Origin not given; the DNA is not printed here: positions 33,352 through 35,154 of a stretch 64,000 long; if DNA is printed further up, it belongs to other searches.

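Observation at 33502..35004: VirB6/TrbL-like topology in the 500-aa membrane protein of the operon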

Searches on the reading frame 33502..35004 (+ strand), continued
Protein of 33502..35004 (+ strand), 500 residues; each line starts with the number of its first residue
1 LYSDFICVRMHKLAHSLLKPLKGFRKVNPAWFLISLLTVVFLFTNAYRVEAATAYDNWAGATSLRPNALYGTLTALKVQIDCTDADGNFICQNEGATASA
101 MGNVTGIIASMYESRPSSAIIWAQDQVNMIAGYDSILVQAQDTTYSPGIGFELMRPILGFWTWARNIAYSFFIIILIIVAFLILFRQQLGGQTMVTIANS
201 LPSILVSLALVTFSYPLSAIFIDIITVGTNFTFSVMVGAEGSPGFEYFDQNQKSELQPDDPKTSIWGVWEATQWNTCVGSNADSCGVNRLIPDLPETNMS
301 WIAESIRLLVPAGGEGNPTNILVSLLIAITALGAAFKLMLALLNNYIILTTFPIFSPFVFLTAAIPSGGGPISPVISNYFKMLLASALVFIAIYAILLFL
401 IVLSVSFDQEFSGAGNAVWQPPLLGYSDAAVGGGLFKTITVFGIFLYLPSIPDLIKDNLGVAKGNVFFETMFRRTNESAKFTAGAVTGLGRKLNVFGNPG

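Call 32: search_protein_representatives(alignment_id=A1)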
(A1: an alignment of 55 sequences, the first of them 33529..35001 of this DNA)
Query: 55 sequences, 559 profile positions. Proteins with E-value up to 0.001 (for the whole library): 6711; up to 1e-10: 3571; up to 1e-30: 2826. The best 150 are listed.
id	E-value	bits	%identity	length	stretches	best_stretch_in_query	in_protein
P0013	9.3e-187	638.8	-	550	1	4-497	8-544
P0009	1.8e-168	578.5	-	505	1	1-496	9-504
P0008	7.2e-168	576.5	-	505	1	10-493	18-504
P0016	1.2e-165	569.2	-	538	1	6-492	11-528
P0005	2.6e-165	568.0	-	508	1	4-497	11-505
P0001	2.2e-149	515.5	-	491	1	5-494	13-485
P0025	1.7e-147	509.3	-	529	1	10-496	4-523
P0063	4.9e-147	507.7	-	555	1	6-488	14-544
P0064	2.5e-145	502.1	-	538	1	1-496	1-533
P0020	3.4e-145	501.6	-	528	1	7-501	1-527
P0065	3.0e-142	491.9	-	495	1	5-493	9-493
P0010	4.2e-142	491.4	-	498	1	15-495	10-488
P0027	1.0e-141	490.1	-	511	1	15-493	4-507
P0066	1.2e-141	490.0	-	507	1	45-496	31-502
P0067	9.4e-141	487.0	-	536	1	17-501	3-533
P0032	1.8e-132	459.7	-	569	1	9-498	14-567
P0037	4.1e-117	408.9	-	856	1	5-533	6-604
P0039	4.1e-114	399.0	-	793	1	6-513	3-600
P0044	1.2e-108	381.0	-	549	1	7-556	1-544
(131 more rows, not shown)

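Call 34: fold_search(model_id=the predicted structure, library=pdb)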
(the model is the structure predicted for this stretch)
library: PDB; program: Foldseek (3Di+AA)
matches with E <= 10: 163; with E <= 0.001: 0
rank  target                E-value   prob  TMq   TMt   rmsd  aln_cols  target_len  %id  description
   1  8rtd_L                5.0e-02  0.97  0.25  0.37  10.1       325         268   15  Stalk-Arches-IMC structure from the fully-assembled R388 type IV secretion system determined by cryo-EM. (released 2024-06-19)
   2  8rt9_F                1.4e-01  0.80  0.23  0.33  10.5       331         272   15  Stalk complex full-length structure (TrwJ/VirB5-TrwI/VirB6) from the fully-assembled R388 type IV secretion system det (released 2024-06-19)
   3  7o3v_J                2.0e-01  0.84  0.24  0.37  11.4       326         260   12  Stalk complex structure (TrwJ/VirB5-TrwI/VirB6) from the fully-assembled R388 type IV secretion system determined by c (released 2022-06-22)
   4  7o3v_F                2.8e-01  0.75  0.23  0.37  11.2       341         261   15  Stalk complex structure (TrwJ/VirB5-TrwI/VirB6) from the fully-assembled R388 type IV secretion system determined by c (released 2022-06-22)
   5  7o3v_G                4.2e-01  0.57  0.24  0.36  10.6       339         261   13  Stalk complex structure (TrwJ/VirB5-TrwI/VirB6) from the fully-assembled R388 type IV secretion system determined by c (released 2022-06-22)
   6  9jxe_B                9.0e-01  0.06  0.09  0.08  32.0       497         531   10  Cryo-EM structure of apo human XPR1, class 1, with one visible SPX domain (released 2025-08-27)
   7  8r98_A                9.4e-01  0.08  0.10  0.15  24.1       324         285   11  Crystal structure of the cryorhodopsin CryoR2 at pH 4.6, type B crystals, illuminated state (released 2024-12-11)
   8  4b4a                  1.7e+00  0.06  0.09  0.16  28.1       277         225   14  Structure of the TatC core of the twin arginine protein translocation system (released 2012-12-05)
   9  7mxz_AAA              1.8e+00  0.06  0.10  0.15  25.1       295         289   16  Sy-CrtE apo structure (released 2022-06-01)
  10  8g0b_a                1.9e+00  0.10  0.13  0.21  23.3       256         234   15  Cryo-EM structure of TBAJ-876-bound Mycobacterium smegmatis ATP synthase FO region (released 2023-02-15)
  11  6z4v_AAA              1.9e+00  0.07  0.12  0.13  25.1       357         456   11  Crystal structure of the neurotensin receptor 1 (NTSR1-H4bmx) in complex with NTS8-13 (released 2021-02-10)
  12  7u24_E                1.9e+00  0.05  0.11  0.05  31.0       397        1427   10  Cryo-EM structure of the pancreatic ATP-sensitive potassium channel bound to ATP and glibenclamide with Kir6.2-CTD in  (released 2022-08-31)
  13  7v1a_A                1.9e+00  0.03  0.08  0.11  28.4       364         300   11  Stapled TBS peptide from RIAM bound to talin R7R8 domains (released 2023-06-14)
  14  7o3v_H                2.0e+00  0.33  0.17  0.37  12.2       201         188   17  Stalk complex structure (TrwJ/VirB5-TrwI/VirB6) from the fully-assembled R388 type IV secretion system determined by c (released 2022-06-22)
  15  5ax0                  2.0e+00  0.07  0.09  0.17  27.0       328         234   10  Crystal Structure of the Cell-Free Synthesized Membrane Protein, Acetabularia Rhodopsin I, at 1.52 angstrom (released 2015-08-26)
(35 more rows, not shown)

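Call 38: find_encoding_contigs(protein=P0027, flank=10000, max_places=1)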
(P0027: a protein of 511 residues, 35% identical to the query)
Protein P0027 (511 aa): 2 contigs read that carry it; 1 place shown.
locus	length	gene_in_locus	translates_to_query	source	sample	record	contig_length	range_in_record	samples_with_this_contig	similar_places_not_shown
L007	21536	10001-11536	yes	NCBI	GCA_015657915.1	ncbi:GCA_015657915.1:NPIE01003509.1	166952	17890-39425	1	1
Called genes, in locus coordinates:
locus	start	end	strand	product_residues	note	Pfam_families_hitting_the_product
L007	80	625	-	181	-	PF01923:Cob_adeno_trans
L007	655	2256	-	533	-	-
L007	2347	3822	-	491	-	-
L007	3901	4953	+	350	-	-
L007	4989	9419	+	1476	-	-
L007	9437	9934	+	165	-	-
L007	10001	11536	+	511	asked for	-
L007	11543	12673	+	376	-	-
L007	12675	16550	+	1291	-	-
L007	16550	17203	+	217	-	-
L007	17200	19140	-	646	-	-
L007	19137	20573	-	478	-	PF01547:SBP_bac_1, PF13416:SBP_bac_8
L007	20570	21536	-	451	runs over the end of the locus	PF11258:DUF3048, PF17479:DUF3048_C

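Call 39: find_encoding_contigs(protein=P0032, flank=10000, max_places=1)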
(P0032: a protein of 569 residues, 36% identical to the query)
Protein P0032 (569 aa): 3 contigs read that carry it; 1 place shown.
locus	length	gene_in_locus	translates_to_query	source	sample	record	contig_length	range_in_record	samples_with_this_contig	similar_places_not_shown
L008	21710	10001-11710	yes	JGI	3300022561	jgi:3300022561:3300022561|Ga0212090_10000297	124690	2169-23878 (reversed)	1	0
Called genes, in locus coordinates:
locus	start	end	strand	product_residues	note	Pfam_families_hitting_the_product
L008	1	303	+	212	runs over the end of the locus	PF02545:Maf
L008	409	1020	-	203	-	PF00081:Sod_Fe_N, PF02777:Sod_Fe_C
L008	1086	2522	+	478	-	PF00875:DNA_photolyase, PF03441:FAD_binding_7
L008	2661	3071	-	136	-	PF00293:NUDIX (weak)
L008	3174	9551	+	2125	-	-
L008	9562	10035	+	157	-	-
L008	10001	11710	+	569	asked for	-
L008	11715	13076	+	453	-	-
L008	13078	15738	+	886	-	-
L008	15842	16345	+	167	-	-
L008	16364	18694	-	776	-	-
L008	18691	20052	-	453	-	PF01547:SBP_bac_1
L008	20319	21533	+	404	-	-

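Call 40: find_encoding_contigs(protein=P0039, flank=10000, max_places=1)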
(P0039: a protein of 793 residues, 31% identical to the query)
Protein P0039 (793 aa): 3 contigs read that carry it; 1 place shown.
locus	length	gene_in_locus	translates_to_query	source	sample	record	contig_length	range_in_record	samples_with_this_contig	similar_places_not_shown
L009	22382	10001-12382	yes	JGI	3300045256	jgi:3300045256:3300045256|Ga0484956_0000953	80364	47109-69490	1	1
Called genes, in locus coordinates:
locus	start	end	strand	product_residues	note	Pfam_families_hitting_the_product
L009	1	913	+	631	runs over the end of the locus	PF00009:GTP_EFTU, PF01926:MMR_HSR1 (weak), PF03144:GTP_EFTU_D2 (weak), PF22042:EF-G_D2 (weak), PF00679:EFG_C, PF21018:BipA_C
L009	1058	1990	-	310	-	PF02325:CCB3_YggT (faint)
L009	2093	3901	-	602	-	PF04675:DNA_ligase_A_N, PF01068:DNA_ligase_A_M, PF04679:DNA_ligase_A_C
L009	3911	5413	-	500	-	PF00933:Glyco_hydro_3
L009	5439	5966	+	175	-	-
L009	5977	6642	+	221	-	PF00160:Pro_isomerase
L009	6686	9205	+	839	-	PF26449:DUF8128, PF01935:DUF87 (weak), PF10412:TrwB_AAD_bind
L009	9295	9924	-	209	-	PF01923:Cob_adeno_trans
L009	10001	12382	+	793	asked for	-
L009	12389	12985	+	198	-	-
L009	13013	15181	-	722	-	PF05345:He_PIG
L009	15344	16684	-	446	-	PF01547:SBP_bac_1, PF13416:SBP_bac_8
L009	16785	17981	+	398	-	-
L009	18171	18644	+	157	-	-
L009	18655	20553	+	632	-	PF01411:tRNA-synt_2c, PF07973:tRNA_SAD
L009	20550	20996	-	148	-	-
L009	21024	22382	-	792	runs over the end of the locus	PF00122:E1-E2_ATPase, PF00702:Hydrolase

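Call 59: search_protein_families(library=pfam, alignment_id=A4, max_evalue=0.01)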
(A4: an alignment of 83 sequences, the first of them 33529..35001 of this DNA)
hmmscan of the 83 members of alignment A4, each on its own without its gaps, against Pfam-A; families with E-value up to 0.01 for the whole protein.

A. member 1, window:33529-35001:+ (491 aa): 0 families

B. families by the number of members that match (of 83 scanned): 7 families
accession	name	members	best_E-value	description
PF04956.18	TrbC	2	0.006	TrbC/VIRB2 pilin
PF21724.2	DUF6861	1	6.4e-05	Family of unknown function (DUF6861)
PF04654.17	DUF599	1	0.0019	Protein of unknown function, DUF599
PF18895.5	T4SS_pilin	1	0.002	Type IV secretion system pilin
PF18159.6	S_4TM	1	0.0053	SMODS-associating 4TM effector domain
PF05975.17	EcsB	1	0.007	Bacterial ABC transporter protein EcsB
PF13441.11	Gly-zipper_YMGG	1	0.0082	YMGG-like Gly-zipper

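Call 68: find_related_loci(query=A6, collection=genome_contigs, flank=10000)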
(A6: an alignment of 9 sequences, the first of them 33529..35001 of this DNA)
Query A6 (491 aa) in genome_contigs; peptide patterns used: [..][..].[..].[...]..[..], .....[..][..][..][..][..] (x = any residue, [..] = any of these).
446 stretches matched a pattern; 12 encode a relative of the query (tblastn E <= 1e-3); 12 distinct loci.
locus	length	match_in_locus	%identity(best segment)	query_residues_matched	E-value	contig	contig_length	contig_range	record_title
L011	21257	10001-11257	47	76-471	7e-105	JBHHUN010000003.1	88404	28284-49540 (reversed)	MAG: Candidatus Dojkabacteria bacterium isolate S.5.sp3_bin.15 NODE_10_length_88404_cov_7.426456, whole genome shotgun s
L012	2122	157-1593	36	22-484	1e-89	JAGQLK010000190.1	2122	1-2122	MAG: Candidatus Dojkabacteria bacterium isolate HKST-UBA14 NODE_190_length_2122_cov_2.394132, whole genome shotgun seque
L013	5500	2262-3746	35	17-471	4e-78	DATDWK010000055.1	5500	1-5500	MAG TPA_asm: Candidatus Dojkabacteria bacterium isolate SMAG_U8108 k141_1336213, whole genome shotgun sequence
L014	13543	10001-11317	34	87-483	8e-77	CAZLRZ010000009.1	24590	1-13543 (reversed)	MAG TPA_asm: uncultured Candidatus Saccharibacteria bacterium isolate SRP192927_co4_1070 genome assembly, contig: NODE_3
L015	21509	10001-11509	51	4-491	2e-154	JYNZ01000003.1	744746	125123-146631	MAG: candidate division WS6 bacterium OLB20 TR69_WS6001CONTIG000003, whole genome shotgun sequence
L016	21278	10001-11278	35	87-483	2e-73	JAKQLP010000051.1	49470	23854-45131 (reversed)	MAG: bacterium isolate USDV_maxbin.197 k141_1749711, whole genome shotgun sequence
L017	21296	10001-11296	34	87-483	2e-72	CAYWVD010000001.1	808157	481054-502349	MAG TPA_asm: uncultured Candidatus Saccharibacteria bacterium isolate SRP278314_co2_217 genome assembly, contig: NODE_1_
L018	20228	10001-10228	50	151-226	8e-20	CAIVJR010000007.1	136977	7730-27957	uncultured bacterium isolate Loclat_bin-19700 genome assembly, contig: bin-19700:07/10, whole genome shotgun sequence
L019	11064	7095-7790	31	12-215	6e-18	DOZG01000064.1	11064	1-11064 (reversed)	MAG TPA_asm: Patescibacteria group bacterium isolate UBA9296 contig_88801, whole genome shotgun sequence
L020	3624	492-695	50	148-215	1e-16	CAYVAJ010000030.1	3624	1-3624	MAG TPA_asm: uncultured Gammaproteobacteria bacterium isolate SRP144015_co1_62 genome assembly, contig: NODE_10195_lengt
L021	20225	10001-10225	41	134-206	4e-13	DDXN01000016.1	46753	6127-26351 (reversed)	MAG TPA_asm: Candidatus Dojkabacteria bacterium UBA2259 UBA2259_contig_20378, whole genome shotgun sequence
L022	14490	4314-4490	42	148-206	2e-10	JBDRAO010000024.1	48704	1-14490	MAG: bacterium isolate MEGAHIT-group-1.1005 k141_12509943, whole genome shotgun sequence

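Call 72: search_protein_families(library=pfam, proteins=[L021:176-1735:+, L021:2189-4288:+, L021:6148-6441:+, L021:6482-8086:+, L021:8102-9448:+, L021:9479-11056:+, L021:11083-13830:+, L021:13821-14834:+, L021:14907-16094:+, L021:16169-18187:+], max_evalue=0.01)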
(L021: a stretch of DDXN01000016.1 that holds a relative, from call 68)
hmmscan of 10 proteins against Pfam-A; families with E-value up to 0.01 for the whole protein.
L021:176-1735:+ (519 aa): 11 families
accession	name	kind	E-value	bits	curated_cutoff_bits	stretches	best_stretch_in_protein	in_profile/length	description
PF00009.33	GTP_EFTU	-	3.1e-36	125.2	26.5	1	15-177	2-183/188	Elongation factor Tu GTP binding domain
PF11987.13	IF-2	-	4.2e-32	111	27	1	312-414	15-117/117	Translation-initiation factor 2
PF01926.29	MMR_HSR1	-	3.2e-11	43.8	21.9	1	19-127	2-113/113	50S ribosome-binding GTPase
PF22042.2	EF-G_D2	-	3e-06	27.7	27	1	197-270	2-74/84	Elongation factor G domain 2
PF03193.22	RsgA_GTPase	-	5.5e-05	23.5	30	1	90-175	23-103/174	RsgA GTPase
PF00071.28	Ras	-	9e-05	22.5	21.6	1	20-174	3-154/162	Ras family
PF00350.29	Dynamin_N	-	0.00012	22.6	27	0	19-60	1-42/168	Dynamin family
PF02421.24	FeoB_N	-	0.00093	19.2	27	0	19-174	3-154/156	Ferrous iron transport protein B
PF03144.31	GTP_EFTU_D2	-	0.0013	19.5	30.3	1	447-503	3-63/73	Elongation factor Tu domain 2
PF08477.19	Roc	-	0.0029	18.2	27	1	19-129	2-119/119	Ras of Complex, Roc, domain of DAPkinase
PF14578.12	GTP_EFTU_D4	-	0.0053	17.1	23.8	0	445-513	18-86/86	Elongation factor Tu domain 4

L021:2189-4288:+ (699 aa): 6 families
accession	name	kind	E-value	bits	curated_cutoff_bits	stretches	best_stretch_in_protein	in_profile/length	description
PF01138.27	RNase_PH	-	2.8e-37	128.5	25.5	2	14-145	2-130/130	3' exoribonuclease family, domain 1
PF00575.29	S1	-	2.8e-15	56.9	22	1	619-688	4-74/74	S1 RNA binding domain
PF00013.35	KH_1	-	7.5e-11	42.1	21.5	1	555-611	3-65/66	KH domain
PF03725.20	RNase_PH_C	-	2.3e-06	27.9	20.8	1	457-525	2-65/67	3' exoribonuclease family, domain 2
PF03726.19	PNPase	-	8.6e-05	23.4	24.6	1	269-315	30-80/81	Polyribonucleotide nucleotidyltransferase, RNA binding domain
PF24685.1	OB_RRP5_4th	-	0.0018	18.7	31.5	1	618-676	7-70/92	RRP5 OB-fold domain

L021:6148-6441:+ (97 aa): 3 families
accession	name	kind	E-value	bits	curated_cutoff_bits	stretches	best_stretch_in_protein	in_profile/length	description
PF06103.16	DUF948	-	0.00012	22.6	37.2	1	27-79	35-87/89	Bacterial protein of unknown function (DUF948)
PF00980.22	Rota_Capsid_VP6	-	0.0036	16.7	25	1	23-72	3-51/396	Rotavirus major capsid protein VP6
PF04472.17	SepF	-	0.0062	17.2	27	1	53-78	35-60/72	Cell division protein SepF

L021:6482-8086:+ (534 aa): 2 families
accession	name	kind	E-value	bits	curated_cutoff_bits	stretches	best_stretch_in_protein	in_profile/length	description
PF16656.11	Pur_ac_phosph_N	-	4.6e-15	56.4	30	2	319-396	8-84/93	Purple acid Phosphatase, N-terminal domain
PF00041.27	fn3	-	1e-10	42.1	25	1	42-110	1-64/84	Fibronectin type III domain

L021:8102-9448:+ (448 aa): 0 families

L021:9479-11056:+ (525 aa): 0 families

L021:11083-13830:+ (915 aa): 0 families

L021:13821-14834:+ (337 aa): 0 families

L021:14907-16094:+ (395 aa): 1 family
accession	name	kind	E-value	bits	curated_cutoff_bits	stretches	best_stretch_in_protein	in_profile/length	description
PF08239.17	SH3_3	-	6.8e-07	29.8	27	1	343-391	3-52/54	Bacterial SH3 domain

L021:16169-18187:+ (672 aa): 7 families
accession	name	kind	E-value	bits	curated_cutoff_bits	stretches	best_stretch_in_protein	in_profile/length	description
PF00580.27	UvrD-helicase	-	1.7e-90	303.8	23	1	14-281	1-271/271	UvrD/REP helicase N-terminal domain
PF13361.12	UvrD_C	-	2e-76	258.1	25.6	1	286-640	1-349/350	UvrD-like helicase C-terminal domain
PF13245.12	AAA_19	-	5.4e-21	75.6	25.1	1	18-264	1-132/134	AAA domain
PF13538.12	UvrD_C_2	-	2.2e-10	40.7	27.4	1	580-636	4-51/52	UvrD-like helicase C-terminal domain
PF01443.25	Viral_helicase1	-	6.9e-09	36.3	21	1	559-636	162-226/228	Viral superfamily 1 RNA helicase core domain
PF13604.12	AAA_30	-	5.7e-05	23.4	27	0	14-77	2-65/191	AAA domain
PF13087.12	AAA_12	-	0.00018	21.6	27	0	555-636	117-190/195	AAA domain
